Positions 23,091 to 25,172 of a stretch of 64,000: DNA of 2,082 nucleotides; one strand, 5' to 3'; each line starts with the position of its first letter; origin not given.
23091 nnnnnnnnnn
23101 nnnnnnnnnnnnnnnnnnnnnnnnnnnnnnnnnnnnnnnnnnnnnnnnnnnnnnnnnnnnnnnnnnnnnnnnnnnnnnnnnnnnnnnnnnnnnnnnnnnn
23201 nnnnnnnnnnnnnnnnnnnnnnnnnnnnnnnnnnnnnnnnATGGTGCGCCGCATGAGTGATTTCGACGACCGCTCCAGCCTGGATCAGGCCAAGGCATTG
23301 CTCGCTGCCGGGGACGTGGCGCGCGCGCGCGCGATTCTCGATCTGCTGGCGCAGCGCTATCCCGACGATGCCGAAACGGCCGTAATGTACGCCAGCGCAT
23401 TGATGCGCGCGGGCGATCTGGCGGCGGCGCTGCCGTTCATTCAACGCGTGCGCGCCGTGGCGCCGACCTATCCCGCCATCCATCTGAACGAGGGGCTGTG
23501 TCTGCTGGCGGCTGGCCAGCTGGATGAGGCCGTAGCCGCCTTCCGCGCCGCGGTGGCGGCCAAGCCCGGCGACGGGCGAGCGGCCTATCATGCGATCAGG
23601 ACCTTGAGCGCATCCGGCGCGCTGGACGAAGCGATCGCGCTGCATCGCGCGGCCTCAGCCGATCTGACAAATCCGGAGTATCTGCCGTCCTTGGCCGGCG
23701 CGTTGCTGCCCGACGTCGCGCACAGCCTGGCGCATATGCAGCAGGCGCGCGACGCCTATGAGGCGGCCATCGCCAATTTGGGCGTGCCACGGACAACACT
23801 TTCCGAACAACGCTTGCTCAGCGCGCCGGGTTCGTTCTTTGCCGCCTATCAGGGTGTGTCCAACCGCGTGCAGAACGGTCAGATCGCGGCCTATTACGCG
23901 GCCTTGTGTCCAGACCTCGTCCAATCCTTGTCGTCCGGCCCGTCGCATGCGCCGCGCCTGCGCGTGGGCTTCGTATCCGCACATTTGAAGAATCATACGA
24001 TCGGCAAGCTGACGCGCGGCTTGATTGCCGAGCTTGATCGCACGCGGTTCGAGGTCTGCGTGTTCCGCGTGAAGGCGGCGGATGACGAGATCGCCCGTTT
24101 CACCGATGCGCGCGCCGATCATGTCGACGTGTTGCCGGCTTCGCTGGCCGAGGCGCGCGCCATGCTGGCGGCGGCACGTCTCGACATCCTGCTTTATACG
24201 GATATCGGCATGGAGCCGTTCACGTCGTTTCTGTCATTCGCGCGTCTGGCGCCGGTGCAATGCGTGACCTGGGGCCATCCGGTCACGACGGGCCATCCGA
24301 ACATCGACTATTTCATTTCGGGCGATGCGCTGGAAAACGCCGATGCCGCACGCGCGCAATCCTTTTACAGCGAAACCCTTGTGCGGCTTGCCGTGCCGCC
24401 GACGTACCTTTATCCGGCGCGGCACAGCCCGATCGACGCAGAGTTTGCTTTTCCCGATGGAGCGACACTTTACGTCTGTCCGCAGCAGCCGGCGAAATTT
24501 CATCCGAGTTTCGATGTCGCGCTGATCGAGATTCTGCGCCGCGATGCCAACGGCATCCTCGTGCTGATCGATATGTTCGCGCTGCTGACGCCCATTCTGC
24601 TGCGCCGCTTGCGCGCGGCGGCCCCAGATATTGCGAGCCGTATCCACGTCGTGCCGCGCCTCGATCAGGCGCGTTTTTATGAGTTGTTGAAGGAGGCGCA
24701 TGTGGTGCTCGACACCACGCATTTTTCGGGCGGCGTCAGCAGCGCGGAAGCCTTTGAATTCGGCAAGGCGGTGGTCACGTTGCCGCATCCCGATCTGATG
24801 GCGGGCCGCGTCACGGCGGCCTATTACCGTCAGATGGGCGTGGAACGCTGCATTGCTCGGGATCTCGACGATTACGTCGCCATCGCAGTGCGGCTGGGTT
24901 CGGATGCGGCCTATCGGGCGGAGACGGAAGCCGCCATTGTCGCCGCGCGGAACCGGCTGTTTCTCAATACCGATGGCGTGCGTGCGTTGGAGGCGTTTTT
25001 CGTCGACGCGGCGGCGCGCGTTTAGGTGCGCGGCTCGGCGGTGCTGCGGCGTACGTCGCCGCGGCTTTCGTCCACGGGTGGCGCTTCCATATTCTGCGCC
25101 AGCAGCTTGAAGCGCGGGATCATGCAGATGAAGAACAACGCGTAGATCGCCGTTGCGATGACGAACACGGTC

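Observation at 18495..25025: Translationally coupled TPR-methyltransferase / fused 5-oxoprolinase / TPR-OGT-like glycosyltransferase operon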

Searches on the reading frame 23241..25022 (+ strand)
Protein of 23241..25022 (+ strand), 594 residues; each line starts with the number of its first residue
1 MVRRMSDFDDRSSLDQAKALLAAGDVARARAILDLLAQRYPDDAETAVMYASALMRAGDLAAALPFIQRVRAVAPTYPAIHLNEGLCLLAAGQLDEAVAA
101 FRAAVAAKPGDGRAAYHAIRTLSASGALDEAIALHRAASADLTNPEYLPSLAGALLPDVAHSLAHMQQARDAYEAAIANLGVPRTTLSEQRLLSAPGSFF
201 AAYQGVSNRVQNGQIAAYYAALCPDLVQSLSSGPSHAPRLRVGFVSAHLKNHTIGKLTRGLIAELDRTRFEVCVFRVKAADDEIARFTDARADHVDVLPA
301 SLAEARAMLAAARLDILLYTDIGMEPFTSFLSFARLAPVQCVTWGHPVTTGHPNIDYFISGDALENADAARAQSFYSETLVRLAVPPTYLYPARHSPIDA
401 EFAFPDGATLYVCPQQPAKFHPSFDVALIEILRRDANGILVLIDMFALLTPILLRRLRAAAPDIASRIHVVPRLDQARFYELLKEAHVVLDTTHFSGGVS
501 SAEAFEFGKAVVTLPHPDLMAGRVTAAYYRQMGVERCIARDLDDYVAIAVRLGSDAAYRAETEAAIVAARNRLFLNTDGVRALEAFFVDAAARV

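Call 7: search_protein_families(library=pfam, proteins=[window:23241-25022:+], max_evalue=0.01)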
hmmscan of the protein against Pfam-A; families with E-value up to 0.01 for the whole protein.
window:23241-25022:+ (594 aa): 13 families
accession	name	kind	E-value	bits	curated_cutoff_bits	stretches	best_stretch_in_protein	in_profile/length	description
PF13844.12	Glyco_transf_41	-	7.6e-21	74.4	25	2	401-572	361-530/543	Glycosyl transferase family 41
PF14559.12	TPR_19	-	1e-11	45.4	25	2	88-147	1-61/68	Tetratricopeptide repeat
PF13428.12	TPR_14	-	2e-07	31.4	23.5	1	14-52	5-43/44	Tetratricopeptide repeat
PF13432.12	TPR_16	-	5.2e-07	30.4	32.7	2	14-75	1-62/65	Tetratricopeptide repeat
PF07719.23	TPR_2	-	1.4e-06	28.4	27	1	79-110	2-33/34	Tetratricopeptide repeat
PF13174.12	TPR_6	-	2.3e-06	28.3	26.3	1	14-42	4-32/33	Tetratricopeptide repeat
PF00515.34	TPR_1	-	7e-05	22.9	27.8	1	80-110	3-33/34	Tetratricopeptide repeat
PF13181.12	TPR_8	-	0.00011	22.5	25.7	0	81-109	4-32/34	Tetratricopeptide repeat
PF13424.12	TPR_12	-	0.00062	20.4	30.1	1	44-107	3-74/77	Tetratricopeptide repeat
PF20308.4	TPR-S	-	0.00068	20.6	27.6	0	94-177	2-86/102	Tetratricopeptide Repeats-Sensor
PF12895.13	ANAPC3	-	0.0012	19.5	27.2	1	31-102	10-80/82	Anaphase-promoting complex, cyclosome, subunit 3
PF09976.15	TPR_21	-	0.0016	18.6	25.5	0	8-112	74-180/193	Tetratricopeptide repeat-like domain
PF16918.11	PknG_TPR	-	0.0074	15.5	27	0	13-133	97-216/340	Protein kinase G tetratricopeptide repeat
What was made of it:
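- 23253..25025 (+): TPR + GT41 (OGT/SPINDLY-like) glycosyltransferase, 590 aa from ATG 23253 (594 aa if from 23241). Acceptor and sugar unknown. Pfam Glyco_transf_41 and TPRs (call 7).
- On GT41 (OGT/SPINDLY) glycosyltransferases: Call 7: PF13844 at 74.4 bits (cut-off 25) plus several TPR families.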

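Call 8: search_protein_families(library=ncbifam, proteins=[window:23241-25022:+], max_evalue=0.01)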
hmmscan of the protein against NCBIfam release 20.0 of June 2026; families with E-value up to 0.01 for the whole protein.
window:23241-25022:+ (594 aa): 9 families
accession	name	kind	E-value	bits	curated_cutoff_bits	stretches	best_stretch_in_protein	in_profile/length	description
NF049992.1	NGTferase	equivalog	3.9e-11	42.3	1000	1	300-568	321-586/614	UDP-glucose:protein N-beta-glucosyltransferase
NF040959.1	MamA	equivalog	6.7e-11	42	200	1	14-138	41-165/204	magnetosome protein MamA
TIGR02917.1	PEP_TPR_lipo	equivalog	3.3e-08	31.9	312.2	1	17-143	336-462/899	XrtA/PEP-CTERM system TPR-repeat protein PrsT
NF052415.1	T3SS_chap_SctY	equivalog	1.3e-05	25.7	70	1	20-106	16-105/106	type III secretion apparatus assembly chaperone SctY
TIGR02552.1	LcrH_SycD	equivalog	3e-05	23.7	104.8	1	19-109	27-117/136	SycD/LcrH family type III secretion system chaperone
TIGR02521.1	type_IV_pilW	equivalog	0.00018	21.1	154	1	16-152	37-176/234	type IV pilus biogenesis/stability protein PilW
NF033920.0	C39_PA2778_fam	equivalog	0.00039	19.9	150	1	9-108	155-254/255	PA2778 family cysteine peptidase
NF011721.1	PRK15174.1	equivalog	0.0017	16.7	1200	1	39-135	279-375/656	Vi polysaccharide transport protein VexE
NF008520.0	PRK11447.1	equivalog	0.0053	14.6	858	1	10-186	573-747/1157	cellulose synthase complex outer membrane protein BcsC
